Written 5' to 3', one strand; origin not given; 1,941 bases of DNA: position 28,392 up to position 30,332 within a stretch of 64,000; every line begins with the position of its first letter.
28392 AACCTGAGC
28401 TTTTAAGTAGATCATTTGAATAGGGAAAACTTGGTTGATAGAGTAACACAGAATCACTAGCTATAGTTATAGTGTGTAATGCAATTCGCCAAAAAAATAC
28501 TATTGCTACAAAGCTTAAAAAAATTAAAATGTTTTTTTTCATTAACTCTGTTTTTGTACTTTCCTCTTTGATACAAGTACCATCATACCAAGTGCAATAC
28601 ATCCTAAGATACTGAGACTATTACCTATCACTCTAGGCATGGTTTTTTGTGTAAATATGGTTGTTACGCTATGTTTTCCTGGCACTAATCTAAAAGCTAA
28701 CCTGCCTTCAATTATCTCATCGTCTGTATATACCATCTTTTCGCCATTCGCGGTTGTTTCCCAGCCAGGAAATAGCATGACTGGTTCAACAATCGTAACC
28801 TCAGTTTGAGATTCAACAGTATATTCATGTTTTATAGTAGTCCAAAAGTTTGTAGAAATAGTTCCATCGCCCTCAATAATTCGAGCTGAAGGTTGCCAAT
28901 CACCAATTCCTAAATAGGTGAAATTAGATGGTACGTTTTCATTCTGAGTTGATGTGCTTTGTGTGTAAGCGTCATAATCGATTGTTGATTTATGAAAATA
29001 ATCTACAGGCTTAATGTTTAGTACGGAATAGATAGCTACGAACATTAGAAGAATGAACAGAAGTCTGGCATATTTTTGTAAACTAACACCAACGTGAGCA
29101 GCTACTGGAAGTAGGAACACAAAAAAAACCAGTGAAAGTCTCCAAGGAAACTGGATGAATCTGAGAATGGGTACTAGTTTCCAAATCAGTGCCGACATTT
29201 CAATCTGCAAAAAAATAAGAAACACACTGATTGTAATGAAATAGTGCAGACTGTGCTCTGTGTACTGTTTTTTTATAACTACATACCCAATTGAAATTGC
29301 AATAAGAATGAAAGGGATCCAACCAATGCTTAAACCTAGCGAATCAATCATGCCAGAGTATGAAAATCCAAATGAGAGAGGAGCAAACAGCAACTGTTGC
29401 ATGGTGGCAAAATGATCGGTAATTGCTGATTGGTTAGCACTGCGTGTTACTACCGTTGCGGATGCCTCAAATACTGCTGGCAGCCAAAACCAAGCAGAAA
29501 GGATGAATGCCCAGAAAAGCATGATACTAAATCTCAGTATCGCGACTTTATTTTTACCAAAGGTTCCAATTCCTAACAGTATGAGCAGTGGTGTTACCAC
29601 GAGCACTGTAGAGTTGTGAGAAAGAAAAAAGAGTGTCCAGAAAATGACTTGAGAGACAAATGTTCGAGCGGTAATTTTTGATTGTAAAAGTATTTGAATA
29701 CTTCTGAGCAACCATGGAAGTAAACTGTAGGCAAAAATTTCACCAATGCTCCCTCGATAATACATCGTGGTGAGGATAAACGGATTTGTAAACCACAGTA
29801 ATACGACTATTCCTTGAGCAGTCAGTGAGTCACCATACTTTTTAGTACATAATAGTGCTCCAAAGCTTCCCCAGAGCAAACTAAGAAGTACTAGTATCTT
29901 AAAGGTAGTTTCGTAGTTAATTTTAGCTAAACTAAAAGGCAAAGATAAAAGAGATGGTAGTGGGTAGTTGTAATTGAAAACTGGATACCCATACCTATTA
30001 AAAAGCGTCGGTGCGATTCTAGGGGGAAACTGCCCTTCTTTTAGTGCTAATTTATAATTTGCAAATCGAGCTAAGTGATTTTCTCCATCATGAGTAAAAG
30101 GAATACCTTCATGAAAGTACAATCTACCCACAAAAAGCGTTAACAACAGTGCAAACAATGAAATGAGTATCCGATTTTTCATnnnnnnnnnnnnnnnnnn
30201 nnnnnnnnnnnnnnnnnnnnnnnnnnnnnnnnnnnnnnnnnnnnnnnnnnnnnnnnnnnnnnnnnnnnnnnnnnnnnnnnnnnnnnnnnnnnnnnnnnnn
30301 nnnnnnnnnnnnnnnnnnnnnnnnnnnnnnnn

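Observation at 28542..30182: Uncharacterised large membrane-protein family with HD-x2-3-H-x1-2-AR ... GQ(F/I)P ... GYP-x-F-x-(F/Y) loop motif, three paralogs in the island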

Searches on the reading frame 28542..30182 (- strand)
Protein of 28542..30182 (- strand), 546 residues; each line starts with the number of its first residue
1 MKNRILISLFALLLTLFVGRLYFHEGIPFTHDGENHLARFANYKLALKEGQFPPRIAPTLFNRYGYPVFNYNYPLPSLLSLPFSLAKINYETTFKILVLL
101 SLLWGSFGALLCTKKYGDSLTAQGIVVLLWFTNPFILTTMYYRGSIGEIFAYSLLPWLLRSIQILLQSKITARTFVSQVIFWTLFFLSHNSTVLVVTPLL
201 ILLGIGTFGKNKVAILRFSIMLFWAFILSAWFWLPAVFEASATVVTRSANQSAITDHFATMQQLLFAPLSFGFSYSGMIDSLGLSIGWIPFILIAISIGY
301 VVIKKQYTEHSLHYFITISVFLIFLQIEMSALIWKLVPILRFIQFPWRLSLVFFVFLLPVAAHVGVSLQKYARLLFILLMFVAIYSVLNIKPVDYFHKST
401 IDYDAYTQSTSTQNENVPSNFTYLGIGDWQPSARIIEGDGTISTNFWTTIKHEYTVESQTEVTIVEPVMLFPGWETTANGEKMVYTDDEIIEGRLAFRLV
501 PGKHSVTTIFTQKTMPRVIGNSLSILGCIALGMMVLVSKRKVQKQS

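Call 4: search_protein_families(library=pfam, proteins=[window:28542-30182:-], max_evalue=1)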
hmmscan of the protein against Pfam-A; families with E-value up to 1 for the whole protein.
window:28542-30182:- (546 aa): 1 family
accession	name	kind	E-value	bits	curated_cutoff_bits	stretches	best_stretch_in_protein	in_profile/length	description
PF10131.15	PTPS_related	-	1.1e-09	37.8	26.4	1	70-399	2-316/621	6-pyruvoyl-tetrahydropterin synthase related domain; membrane protein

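Call 5: search_protein_families(library=ncbifam, proteins=[window:28542-30182:-], max_evalue=1)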
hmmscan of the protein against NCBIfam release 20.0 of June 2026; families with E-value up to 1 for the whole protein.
window:28542-30182:- (546 aa): 0 families

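Call 13: find_homologous_proteins(query=window:28542-30182:-, max_evalue=0.001)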
Query window:28542-30182:- (546 aa): 533 proteins with E <= 0.001 among 8000 candidates; the best 120 are listed.
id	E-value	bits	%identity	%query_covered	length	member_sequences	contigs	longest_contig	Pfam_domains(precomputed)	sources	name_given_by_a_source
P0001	0.0e+0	1210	100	100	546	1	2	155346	PF10131.16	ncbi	-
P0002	5.9e-193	660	55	100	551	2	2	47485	-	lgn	-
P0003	1.5e-144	501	46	96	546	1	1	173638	PF10131.16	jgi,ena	jgi:hypothetical protein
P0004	9.3e-143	495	44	97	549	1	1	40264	PF10131.16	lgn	-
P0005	1.3e-142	494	44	97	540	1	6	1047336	PF10131.16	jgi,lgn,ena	jgi:hypothetical protein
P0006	1.8e-141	490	44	97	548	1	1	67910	PF10131.16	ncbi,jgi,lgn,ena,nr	ncbi:MAG: 6-pyruvoyl-tetrahydropterin synthase-related protein [Candidatus Pacebacteria bacterium]|n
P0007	2.1e-141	490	46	99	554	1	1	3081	-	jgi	jgi:hypothetical protein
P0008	6.2e-140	485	42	95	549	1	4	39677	PF10131.16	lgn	-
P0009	7.7e-140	485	44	99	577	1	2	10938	-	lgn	-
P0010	1.8e-139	484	43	98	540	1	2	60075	-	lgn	-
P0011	3.2e-139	483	43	99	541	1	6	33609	PF10131.16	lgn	-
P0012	5.2e-139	482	43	98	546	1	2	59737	-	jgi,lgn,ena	-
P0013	5.7e-139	482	45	98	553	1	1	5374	PF10131.16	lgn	-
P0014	1.1e-138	481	44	92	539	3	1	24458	-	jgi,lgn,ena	-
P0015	1.6e-138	481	45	99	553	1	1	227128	PF10131.16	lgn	-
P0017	2.9e-138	480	42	99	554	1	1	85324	PF10131.16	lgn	-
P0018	4.0e-138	479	44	99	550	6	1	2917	PF10131.16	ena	-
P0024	1.0e-134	468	44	97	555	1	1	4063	PF10131.16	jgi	jgi:hypothetical protein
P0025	2.0e-134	467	41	99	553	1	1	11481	PF10131.16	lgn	-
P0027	7.0e-134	465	44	98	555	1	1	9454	PF10131.16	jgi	jgi:hypothetical protein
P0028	9.7e-134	465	43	96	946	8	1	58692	-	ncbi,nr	ncbi:MAG: hypothetical protein HOF08_00145 [Candidatus Pacebacteria bacterium]|nr:hypothetical prote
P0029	2.1e-133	464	44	99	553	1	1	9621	PF10131.16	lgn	-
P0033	3.0e-133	463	42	97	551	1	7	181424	PF10131.16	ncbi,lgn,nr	ncbi:MAG: hypothetical protein H6773_01370 [Pseudomonadales bacterium]|nr:hypothetical protein [Cand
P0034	6.3e-133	462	42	99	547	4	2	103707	PF10131.16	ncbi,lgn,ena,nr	ncbi:MAG: hypothetical protein GW947_02475 [Candidatus Pacebacteria bacterium]|nr:hypothetical prote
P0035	8.0e-133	462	43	95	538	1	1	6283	PF10131.16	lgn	-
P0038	1.1e-132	461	44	99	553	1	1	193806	PF10131.16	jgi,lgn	-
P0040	1.7e-132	461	44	94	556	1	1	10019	PF10131.16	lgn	-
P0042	4.0e-132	460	42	98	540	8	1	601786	PF10131.16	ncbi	-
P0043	5.1e-132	459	42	98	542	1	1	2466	PF10131.16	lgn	-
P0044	5.2e-132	459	43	97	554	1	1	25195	PF10131.16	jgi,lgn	-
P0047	1.7e-131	458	43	98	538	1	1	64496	PF10131.16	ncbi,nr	ncbi:MAG: 6-pyruvoyl-tetrahydropterin synthase-related protein [bacterium]|nr:6-pyruvoyl-tetrahydrop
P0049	2.8e-131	457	41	94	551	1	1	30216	PF10131.16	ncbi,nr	ncbi:MAG: 6-pyruvoyl-tetrahydropterin synthase-related protein [bacterium]|nr:6-pyruvoyl-tetrahydrop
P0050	3.4e-131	457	43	97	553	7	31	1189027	PF10131.16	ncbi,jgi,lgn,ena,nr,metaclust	ncbi:MAG: hypothetical protein GW762_05180 [Candidatus Pacebacteria bacterium]|nr:hypothetical prote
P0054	1.6e-130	454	43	95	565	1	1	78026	PF10131.16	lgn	-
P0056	3.7e-130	453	43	96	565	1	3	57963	PF10131.16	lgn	-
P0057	4.4e-130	453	42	100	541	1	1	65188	PF10131.16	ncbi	-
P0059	1.5e-129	451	44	93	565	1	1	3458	PF10131.16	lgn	-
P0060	2.1e-129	451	43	99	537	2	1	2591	PF10131.16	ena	-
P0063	5.7e-129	449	43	98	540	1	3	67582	PF10131.16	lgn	-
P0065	1.2e-128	448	42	98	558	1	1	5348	PF10131.16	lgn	-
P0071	3.6e-128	447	42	95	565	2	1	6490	PF10131.16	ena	-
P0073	4.5e-128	446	41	99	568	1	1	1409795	-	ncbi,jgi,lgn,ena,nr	ncbi:MAG TPA: hypothetical protein VD999_05275 [Vitreimonas sp.]|nr:hypothetical protein [Vitreimona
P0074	5.1e-128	446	43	96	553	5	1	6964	PF10131.16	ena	-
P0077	1.3e-127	445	42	96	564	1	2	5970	PF10131.16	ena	-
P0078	2.0e-127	444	43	93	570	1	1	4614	PF10131.16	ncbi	-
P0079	2.4e-127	444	43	97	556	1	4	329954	PF10131.16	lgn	-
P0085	1.0e-126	442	43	99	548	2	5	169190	PF10131.16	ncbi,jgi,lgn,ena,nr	ncbi:MAG: hypothetical protein COU67_02785 [Candidatus Pacebacteria bacterium CG10_big_fil_rev_8_21_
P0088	2.3e-126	441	42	96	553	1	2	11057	PF10131.16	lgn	-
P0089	2.3e-126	441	42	96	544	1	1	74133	PF10131.16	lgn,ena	-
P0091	4.3e-126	440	43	95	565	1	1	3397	PF10131.16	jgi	jgi:hypothetical protein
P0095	2.5e-125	437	41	99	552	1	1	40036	PF10131.16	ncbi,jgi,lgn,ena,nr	ncbi:MAG: hypothetical protein COY80_04735 [Candidatus Pacebacteria bacterium CG_4_10_14_0_8_um_filt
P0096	3.0e-125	437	41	98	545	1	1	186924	PF10131.16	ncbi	-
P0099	3.6e-125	437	40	99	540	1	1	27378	PF10131.16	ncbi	-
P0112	2.7e-124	434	40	100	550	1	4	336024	PF10131.16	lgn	-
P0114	3.3e-124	434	40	96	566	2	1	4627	PF10131.16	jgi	-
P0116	6.6e-124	433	40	99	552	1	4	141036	PF10131.16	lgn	-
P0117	8.6e-124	432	41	97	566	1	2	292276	PF10131.16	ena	-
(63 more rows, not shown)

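Call 22: search_solved_structures(query=A2, max_evalue=10, show_alignments=2)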
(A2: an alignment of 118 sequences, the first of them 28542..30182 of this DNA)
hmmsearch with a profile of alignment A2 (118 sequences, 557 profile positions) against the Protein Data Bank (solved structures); distinct sequences matched with E-value up to 10: 0.

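Call 31: predict_structure(alignment_id=A2)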
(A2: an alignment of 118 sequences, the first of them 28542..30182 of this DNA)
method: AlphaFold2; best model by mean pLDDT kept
length: 546 residues; sequences in the alignment: 118
mean_pLDDT: 94.8   pTM: 0.94
mean pLDDT of the five models: 94.8, 94.5, 94.5, 94.4, 93.8
residues with pLDDT >= 90: 485; 70-90: 58; 50-70: 3; < 50: 0
segments of 3 or more residues with pLDDT < 50: none
pLDDT, mean of each block of 10 residues (from residue 1): 94 97 97 95 97 94 91 95 97 98 98 96 97 95 96 98 97 97 98 96 97 98 98 96 89 88 94 78 90 96 80 96 97 94 92 98 96 95 92 96 91 87 91 97 97 98 97 98 97 98 98 97 98 97 93
secondary structure, 60 per line:
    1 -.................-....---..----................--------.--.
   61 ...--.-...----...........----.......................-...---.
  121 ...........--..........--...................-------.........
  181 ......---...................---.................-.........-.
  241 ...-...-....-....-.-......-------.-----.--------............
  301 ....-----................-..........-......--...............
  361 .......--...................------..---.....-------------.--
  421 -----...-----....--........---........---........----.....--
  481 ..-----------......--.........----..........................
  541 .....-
elements in order: H2-18 H20-23 H33-48 H60-63 H75-85 H90-112 H120-131 H134-143 H146-164 H172-186 H190-208 H212-228 H230-238 H249-252 H254-257 H261-266 H289-304 H310-325 H328-336 H338-343 H346-367 H370-388 H400-404 E434-437 E440-447 E451-458 E462-469 E474-478 E494-499 E502-510 H515-545

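Call 39: find_encoding_contigs(protein=P0001, flank=3000, max_places=3)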
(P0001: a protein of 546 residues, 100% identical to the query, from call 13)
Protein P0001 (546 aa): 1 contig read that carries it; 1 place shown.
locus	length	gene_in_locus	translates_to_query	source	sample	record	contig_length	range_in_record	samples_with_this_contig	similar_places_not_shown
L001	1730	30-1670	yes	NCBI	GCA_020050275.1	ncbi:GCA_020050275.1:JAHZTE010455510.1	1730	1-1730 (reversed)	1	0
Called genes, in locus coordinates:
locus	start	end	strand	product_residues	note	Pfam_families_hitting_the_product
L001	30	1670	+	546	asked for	PF10131:PTPS_related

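Call 45: fold_search(model_id=the predicted structure, library=pdb)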
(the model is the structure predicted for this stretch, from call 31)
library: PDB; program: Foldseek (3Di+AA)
matches with E <= 10: 370; with E <= 0.001: 18
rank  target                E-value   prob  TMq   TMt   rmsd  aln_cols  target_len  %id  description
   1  8age_A                3.6e-05  1.00  0.43  0.38  11.1       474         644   13  Structure of yeast oligosaccharylransferase complex with acceptor peptide bound (released 2022-12-07)
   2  8pn9_A                1.1e-04  1.00  0.44  0.38   9.8       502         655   11  Structure of human oligosaccharyltransferase OST-A complex bound to NGI-1 (released 2024-05-08)
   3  3wak                  1.3e-04  1.00  0.43  0.29  10.4       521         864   13  Crystal structure of the Archaeoglobus fulgidus oligosaccharyltransferase (O29867_ARCFU) in the apo form (released 2013-10-30)
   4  7oci_F                1.7e-04  1.00  0.43  0.38  13.5       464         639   12  Cryo-EM structure of yeast Ost6p containing oligosaccharyltransferase complex (released 2022-02-16)
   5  6w98_A                2.6e-04  1.00  0.45  0.21   6.4       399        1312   15  Single-Particle Cryo-EM Structure of Arabinofuranosyltransferase AftD from Mycobacteria (released 2020-05-13)
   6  6s7t_A                2.6e-04  1.00  0.40  0.33  12.3       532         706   12  Cryo-EM structure of human oligosaccharyltransferase complex OST-B (released 2019-12-18)
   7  6gxc_A                3.1e-04  1.00  0.40  0.32   9.9       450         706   15  Bacterial oligosaccharyltransferase PglB in complex with an inhibitory peptide and a reactive lipid-linked oligosaccha (released 2018-11-14)
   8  6wbx                  3.2e-04  1.00  0.38  0.18  14.1       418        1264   15  Single-Particle Cryo-EM Structure of Arabinofuranosyltransferase AftD from Mycobacteria, Mutant R1389S Class 1 (released 2020-05-13)
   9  6s7o_A                3.7e-04  1.00  0.40  0.34  13.8       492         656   12  Cryo-EM structure of human oligosaccharyltransferase complex OST-A (released 2019-12-18)
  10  9n9j_I                3.8e-04  1.00  0.42  0.34  12.2       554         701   11  Structure of a GRP94 folding intermediate engaged with a CCDC134- and FKBP11-bound secretory translocon (released 2025-11-19)
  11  7e9s_A                4.6e-04  1.00  0.38  0.26  10.6       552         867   13  Archaeal oligosaccharyltransferase AglB from Archaeoglobus fulgidus in complex with an inhibitory peptide and a dolich (released 2021-09-08)
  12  8agb_A                5.4e-04  1.00  0.45  0.39  13.2       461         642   12  Structure of yeast oligosaccharylransferase complex with lipid-linked oligosaccharide bound (released 2022-12-07)
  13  6wby                  5.4e-04  1.00  0.40  0.19   8.7       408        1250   16  Single-Particle Cryo-EM Structure of Arabinofuranosyltransferase AftD from Mycobacteria, Mutant R1389S Class 2 (released 2020-05-13)
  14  6ftg_5                5.9e-04  1.00  0.47  0.41  11.7       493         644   11  Subtomogram average of OST-containing ribosome-translocon complexes from canine rough microsomal membranes (released 2018-03-21)
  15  6c26_A                6.5e-04  1.00  0.42  0.36  15.2       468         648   14  The Cryo-EM structure of a eukaryotic oligosaccharyl transferase complex (released 2018-01-31)
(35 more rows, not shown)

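Call 46: search_protein_families(library=pfam, alignment_id=A1, max_evalue=0.001)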
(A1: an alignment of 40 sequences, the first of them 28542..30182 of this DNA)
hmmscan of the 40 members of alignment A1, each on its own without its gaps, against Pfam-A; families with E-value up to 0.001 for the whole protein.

A. member 1, window:28542-30182:- (546 aa): 1 family
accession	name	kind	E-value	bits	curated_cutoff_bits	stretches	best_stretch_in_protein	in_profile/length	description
PF10131.15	PTPS_related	-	1.1e-09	37.8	26.4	1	70-399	2-316/621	6-pyruvoyl-tetrahydropterin synthase related domain; membrane protein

B. families by the number of members that match (of 40 scanned): 3 families
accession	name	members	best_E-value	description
PF10131.15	PTPS_related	20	1.4e-18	6-pyruvoyl-tetrahydropterin synthase related domain; membrane protein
PF04932.20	Wzy_C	1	9.3e-05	O-Antigen ligase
PF11847.13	GT-C_AftD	1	0.00077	Alpha-(1->3)-arabinofuranosyltransferase, N-terminal GT-C domain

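Call 49: find_encoding_contigs(protein=P0073, flank=8000, max_places=2)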
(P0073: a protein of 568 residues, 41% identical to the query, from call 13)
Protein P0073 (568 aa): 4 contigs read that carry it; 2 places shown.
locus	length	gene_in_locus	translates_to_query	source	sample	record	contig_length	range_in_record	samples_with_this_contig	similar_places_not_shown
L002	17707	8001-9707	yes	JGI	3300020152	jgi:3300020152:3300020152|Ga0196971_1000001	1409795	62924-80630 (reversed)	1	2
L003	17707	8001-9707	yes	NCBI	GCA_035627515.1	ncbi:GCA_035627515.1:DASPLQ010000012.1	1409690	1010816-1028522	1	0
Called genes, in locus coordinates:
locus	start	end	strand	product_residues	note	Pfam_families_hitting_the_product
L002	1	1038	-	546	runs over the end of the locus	-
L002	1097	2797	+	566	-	PF13231:PMT_2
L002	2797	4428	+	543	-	PF13231:PMT_2 (weak)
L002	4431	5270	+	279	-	PF00892:EamA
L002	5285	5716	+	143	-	PF00293:NUDIX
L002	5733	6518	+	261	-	PF00535:Glycos_transf_2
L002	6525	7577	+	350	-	PF13439:Glyco_transf_4, PF13579:Glyco_trans_4_4, PF00534:Glycos_transf_1, PF13692:Glyco_trans_1_4, PF20706:GT4-conflict (weak)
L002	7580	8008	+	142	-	PF00293:NUDIX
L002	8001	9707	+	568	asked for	-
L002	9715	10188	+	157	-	PF00583:Acetyltransf_1, PF13673:Acetyltransf_10 (weak), PF13508:Acetyltransf_7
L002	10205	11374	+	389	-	PF04188:Mannosyl_trans2 (weak)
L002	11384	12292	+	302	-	PF01073:3Beta_HSD, PF01370:Epimerase, PF02719:Polysacc_synt_2, PF04321:RmlD_sub_bind, PF07993:NAD_binding_4 (faint), PF13460:NAD_binding_10, PF16363:GDP_Man_Dehyd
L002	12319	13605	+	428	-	PF01943:Polysacc_synt, PF13440:Polysacc_synt_3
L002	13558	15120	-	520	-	PF00535:Glycos_transf_2, PF10111:Glyco_tranf_2_2 (faint), PF02709:Glyco_transf_7C (weak), PF13641:Glyco_tranf_2_3, PF00535:Glycos_transf_2, PF13632:Glyco_trans_2_3 (weak)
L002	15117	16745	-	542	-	PF13231:PMT_2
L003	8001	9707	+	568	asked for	-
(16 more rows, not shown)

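Call 60: search_protein_representatives(alignment_id=A2)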
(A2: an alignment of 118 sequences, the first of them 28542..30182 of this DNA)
Query: 118 sequences, 557 profile positions. Proteins with E-value up to 0.001 (for the whole library): 23157; up to 1e-10: 15871; up to 1e-30: 8585. The best 150 are listed.
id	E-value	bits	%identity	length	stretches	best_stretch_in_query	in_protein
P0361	1.2e-242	823.0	-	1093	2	2-553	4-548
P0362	1.4e-238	809.6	-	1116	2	8-550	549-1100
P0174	2.9e-198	676.5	-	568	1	2-555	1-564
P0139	8.5e-198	674.9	-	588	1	2-555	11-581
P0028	3.2e-195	666.4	-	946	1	1-554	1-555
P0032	1.0e-192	658.1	-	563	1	2-553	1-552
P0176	4.6e-192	656.0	-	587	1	1-554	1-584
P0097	1.1e-189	648.1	-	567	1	1-554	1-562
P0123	1.0e-188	645.0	-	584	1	1-553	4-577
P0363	1.1e-187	641.5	-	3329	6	17-544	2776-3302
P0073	6.8e-187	638.9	-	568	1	2-553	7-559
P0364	2.2e-184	630.6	-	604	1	1-551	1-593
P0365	1.2e-183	628.2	-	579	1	1-548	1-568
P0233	8.7e-183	625.4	-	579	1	4-555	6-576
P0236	1.0e-182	625.1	-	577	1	12-549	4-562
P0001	1.6e-182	624.5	-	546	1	1-555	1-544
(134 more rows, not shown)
